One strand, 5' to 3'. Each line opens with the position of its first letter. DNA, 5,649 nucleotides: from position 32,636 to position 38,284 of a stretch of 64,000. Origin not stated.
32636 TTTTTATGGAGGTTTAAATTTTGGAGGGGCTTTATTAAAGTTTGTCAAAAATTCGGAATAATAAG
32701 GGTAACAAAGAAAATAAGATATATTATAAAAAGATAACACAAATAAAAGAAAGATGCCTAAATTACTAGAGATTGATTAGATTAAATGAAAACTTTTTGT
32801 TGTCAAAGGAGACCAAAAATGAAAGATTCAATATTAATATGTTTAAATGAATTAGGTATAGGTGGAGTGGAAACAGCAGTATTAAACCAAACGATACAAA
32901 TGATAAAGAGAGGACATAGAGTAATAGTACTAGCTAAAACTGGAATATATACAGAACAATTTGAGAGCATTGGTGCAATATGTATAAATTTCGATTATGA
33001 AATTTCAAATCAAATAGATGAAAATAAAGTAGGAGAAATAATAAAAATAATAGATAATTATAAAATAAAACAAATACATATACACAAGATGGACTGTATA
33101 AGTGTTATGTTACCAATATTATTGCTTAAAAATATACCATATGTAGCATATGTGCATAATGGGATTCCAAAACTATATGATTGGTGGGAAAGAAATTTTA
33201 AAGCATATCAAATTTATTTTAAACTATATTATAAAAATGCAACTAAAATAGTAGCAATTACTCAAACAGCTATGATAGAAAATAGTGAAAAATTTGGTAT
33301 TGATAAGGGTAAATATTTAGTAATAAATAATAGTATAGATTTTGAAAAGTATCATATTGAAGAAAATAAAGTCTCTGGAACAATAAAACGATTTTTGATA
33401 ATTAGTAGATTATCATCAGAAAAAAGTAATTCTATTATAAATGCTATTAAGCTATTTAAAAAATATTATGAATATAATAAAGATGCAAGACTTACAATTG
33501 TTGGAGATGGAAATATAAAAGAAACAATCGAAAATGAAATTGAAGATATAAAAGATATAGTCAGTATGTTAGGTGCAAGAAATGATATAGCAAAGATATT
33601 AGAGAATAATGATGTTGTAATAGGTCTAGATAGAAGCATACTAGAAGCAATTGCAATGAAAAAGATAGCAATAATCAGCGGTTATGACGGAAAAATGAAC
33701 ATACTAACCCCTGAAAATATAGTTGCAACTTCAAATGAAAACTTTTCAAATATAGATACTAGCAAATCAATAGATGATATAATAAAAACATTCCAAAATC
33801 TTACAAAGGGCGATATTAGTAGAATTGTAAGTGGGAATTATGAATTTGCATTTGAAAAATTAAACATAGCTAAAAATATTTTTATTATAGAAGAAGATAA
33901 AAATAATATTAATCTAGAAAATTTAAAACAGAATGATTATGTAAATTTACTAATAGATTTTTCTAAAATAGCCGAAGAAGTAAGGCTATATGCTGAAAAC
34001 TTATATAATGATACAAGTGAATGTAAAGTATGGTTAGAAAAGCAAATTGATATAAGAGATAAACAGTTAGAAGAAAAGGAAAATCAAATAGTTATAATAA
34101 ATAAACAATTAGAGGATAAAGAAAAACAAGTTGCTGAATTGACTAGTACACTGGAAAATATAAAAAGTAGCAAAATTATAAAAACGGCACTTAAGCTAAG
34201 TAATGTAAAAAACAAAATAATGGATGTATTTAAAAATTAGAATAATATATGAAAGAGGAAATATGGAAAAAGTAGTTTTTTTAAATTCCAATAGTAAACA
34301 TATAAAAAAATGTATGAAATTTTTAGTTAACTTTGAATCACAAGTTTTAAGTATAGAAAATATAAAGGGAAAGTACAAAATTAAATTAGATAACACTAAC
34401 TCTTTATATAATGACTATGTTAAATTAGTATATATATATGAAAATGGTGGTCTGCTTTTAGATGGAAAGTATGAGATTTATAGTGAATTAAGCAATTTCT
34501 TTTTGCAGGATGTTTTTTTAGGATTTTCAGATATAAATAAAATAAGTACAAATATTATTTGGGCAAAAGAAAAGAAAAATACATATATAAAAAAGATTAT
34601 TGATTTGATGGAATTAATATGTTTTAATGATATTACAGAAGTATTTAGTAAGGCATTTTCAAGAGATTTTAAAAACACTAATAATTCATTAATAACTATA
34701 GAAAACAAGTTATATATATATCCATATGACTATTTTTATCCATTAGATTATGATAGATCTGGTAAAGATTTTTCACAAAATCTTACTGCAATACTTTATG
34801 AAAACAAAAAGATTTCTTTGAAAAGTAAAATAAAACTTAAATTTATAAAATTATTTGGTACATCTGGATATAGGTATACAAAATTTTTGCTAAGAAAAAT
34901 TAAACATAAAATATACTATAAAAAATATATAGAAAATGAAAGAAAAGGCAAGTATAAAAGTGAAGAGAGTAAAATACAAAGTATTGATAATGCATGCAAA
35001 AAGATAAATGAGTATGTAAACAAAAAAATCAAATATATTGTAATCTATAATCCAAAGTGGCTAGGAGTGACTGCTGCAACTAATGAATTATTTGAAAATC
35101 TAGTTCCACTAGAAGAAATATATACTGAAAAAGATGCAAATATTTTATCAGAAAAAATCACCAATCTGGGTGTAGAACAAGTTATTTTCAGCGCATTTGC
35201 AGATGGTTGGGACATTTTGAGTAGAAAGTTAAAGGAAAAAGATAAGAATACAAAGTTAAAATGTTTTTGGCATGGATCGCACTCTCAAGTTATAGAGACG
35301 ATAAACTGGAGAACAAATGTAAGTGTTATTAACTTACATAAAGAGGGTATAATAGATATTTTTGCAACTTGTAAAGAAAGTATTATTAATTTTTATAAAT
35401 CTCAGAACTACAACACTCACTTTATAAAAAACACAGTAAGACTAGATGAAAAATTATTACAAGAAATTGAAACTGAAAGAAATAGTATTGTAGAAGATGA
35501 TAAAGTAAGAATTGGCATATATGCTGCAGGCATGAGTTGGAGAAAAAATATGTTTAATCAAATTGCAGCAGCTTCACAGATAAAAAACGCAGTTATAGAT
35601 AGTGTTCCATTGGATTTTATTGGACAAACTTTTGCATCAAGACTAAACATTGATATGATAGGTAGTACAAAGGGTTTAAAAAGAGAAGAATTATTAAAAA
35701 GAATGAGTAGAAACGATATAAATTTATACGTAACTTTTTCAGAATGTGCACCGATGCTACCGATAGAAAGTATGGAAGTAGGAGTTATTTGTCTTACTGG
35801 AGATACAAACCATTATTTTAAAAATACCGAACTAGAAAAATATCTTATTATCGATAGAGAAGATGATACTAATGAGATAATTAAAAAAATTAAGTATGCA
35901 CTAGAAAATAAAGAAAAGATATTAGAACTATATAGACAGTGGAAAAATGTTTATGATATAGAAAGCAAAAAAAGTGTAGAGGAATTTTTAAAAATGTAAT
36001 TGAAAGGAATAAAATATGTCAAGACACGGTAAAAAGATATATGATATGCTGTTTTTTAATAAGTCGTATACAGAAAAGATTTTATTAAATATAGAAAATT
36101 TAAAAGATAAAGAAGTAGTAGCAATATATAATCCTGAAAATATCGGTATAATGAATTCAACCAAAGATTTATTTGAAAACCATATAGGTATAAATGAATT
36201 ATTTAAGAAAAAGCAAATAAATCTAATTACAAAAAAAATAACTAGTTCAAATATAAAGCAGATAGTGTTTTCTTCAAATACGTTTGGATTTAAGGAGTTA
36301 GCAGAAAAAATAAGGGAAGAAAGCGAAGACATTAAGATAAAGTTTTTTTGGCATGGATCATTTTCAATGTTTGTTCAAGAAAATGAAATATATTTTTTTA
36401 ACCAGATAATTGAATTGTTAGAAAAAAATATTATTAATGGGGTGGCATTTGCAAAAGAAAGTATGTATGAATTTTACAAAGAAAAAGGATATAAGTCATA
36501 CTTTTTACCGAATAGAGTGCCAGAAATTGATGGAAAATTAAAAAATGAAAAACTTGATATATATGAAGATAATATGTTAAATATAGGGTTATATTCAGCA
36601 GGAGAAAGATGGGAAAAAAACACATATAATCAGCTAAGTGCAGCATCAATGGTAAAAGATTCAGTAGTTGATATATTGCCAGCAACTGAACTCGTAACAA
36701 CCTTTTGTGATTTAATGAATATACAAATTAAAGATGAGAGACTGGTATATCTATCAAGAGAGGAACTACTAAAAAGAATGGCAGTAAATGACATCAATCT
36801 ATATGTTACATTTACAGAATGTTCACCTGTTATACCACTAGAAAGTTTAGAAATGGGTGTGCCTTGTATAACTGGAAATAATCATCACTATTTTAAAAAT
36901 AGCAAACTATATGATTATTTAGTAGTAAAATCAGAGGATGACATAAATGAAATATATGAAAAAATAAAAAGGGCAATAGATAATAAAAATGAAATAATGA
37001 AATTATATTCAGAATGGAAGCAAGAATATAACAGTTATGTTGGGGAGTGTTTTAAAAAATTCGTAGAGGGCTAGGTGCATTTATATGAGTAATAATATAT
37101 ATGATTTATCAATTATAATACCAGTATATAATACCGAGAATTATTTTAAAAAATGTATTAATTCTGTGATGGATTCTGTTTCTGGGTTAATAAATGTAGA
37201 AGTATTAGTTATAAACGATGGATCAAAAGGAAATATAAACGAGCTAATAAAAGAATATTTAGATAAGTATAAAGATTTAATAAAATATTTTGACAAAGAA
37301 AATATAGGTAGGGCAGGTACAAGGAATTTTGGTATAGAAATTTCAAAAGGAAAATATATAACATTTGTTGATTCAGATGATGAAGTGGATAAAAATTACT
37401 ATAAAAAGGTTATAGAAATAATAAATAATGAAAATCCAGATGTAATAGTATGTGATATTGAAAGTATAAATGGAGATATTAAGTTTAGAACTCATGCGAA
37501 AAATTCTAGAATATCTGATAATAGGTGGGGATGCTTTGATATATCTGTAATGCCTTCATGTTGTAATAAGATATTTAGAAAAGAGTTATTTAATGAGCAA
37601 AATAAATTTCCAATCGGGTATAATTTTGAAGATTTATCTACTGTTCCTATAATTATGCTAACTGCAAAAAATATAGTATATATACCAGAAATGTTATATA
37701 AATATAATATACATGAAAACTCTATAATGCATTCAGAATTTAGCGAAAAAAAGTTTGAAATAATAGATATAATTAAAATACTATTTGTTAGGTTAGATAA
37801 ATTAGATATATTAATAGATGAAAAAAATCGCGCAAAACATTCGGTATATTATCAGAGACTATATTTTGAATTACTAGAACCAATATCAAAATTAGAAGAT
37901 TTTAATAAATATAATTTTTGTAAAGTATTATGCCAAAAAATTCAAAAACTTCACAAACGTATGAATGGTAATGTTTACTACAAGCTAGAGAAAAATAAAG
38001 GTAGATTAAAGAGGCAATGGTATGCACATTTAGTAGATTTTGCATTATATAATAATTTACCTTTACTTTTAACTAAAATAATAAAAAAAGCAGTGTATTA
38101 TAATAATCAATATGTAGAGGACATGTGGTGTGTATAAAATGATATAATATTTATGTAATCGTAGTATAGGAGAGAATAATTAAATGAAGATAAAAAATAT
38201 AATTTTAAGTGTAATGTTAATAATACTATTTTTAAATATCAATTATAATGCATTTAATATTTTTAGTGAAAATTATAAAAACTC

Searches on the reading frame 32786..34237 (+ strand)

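Call 52: search_protein_families(library=pfam, proteins=[window:32786-34237:+], max_evalue=0.0001)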
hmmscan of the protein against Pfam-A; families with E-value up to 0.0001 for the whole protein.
window:32786-34237:+ (484 aa): 2 families
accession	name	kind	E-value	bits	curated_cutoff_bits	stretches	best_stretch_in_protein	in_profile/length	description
PF13439.12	Glyco_transf_4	-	3e-16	60.3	28.5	1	25-187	1-169/170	Glycosyltransferase Family 4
PF13692.12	Glyco_trans_1_4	-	1.1e-07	32.6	27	1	201-303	2-111/142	Glycosyl transferases group 1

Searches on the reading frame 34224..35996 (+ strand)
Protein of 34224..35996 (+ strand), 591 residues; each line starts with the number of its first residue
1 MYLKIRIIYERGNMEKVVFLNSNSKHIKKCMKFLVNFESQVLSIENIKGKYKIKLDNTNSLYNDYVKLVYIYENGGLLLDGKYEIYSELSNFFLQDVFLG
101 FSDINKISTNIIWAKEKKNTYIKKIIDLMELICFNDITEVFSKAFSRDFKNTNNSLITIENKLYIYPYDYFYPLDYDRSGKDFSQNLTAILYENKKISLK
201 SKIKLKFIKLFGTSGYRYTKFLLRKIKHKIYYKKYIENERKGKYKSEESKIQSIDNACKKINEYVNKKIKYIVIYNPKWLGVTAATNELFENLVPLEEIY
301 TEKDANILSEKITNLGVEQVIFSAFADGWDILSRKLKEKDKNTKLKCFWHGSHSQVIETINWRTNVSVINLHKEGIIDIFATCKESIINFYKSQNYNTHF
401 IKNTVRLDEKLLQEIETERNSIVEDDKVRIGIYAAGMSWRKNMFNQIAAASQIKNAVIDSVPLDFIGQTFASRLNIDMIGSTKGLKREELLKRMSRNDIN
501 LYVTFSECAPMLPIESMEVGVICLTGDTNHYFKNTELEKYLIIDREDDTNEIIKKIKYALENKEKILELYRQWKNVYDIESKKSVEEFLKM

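Call 52: search_protein_families(library=pfam, proteins=[window:34224-35996:+], max_evalue=0.0001)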
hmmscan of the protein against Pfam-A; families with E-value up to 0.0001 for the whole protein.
window:34224-35996:+ (591 aa): 1 family
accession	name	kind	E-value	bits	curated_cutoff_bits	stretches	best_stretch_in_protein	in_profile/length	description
PF00534.26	Glycos_transf_1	-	1.3e-09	38.2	26.4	1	415-573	2-165/172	Glycosyl transferases group 1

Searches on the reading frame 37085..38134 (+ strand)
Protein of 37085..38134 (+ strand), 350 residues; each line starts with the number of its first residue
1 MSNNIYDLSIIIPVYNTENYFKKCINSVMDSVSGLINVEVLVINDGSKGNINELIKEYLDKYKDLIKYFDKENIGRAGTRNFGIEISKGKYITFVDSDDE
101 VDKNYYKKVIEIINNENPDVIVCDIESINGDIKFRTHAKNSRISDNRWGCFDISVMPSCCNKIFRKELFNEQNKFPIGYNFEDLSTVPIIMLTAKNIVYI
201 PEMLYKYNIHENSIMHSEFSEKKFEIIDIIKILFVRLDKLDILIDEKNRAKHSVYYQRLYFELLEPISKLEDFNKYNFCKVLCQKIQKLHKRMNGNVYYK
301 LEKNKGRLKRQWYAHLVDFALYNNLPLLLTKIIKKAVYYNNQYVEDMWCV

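Call 52: search_protein_families(library=pfam, proteins=[window:37085-38134:+], max_evalue=0.0001)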
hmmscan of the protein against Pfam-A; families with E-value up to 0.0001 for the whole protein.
window:37085-38134:+ (350 aa): 2 families
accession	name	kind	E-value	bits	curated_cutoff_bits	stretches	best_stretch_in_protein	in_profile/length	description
PF00535.33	Glycos_transf_2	-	3e-32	112.3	23.3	1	9-170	1-165/168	Glycosyl transferase family 2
PF10111.15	Glyco_tranf_2_2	-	6.1e-09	36.2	27.3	1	9-116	1-109/276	Glycosyltransferase like family 2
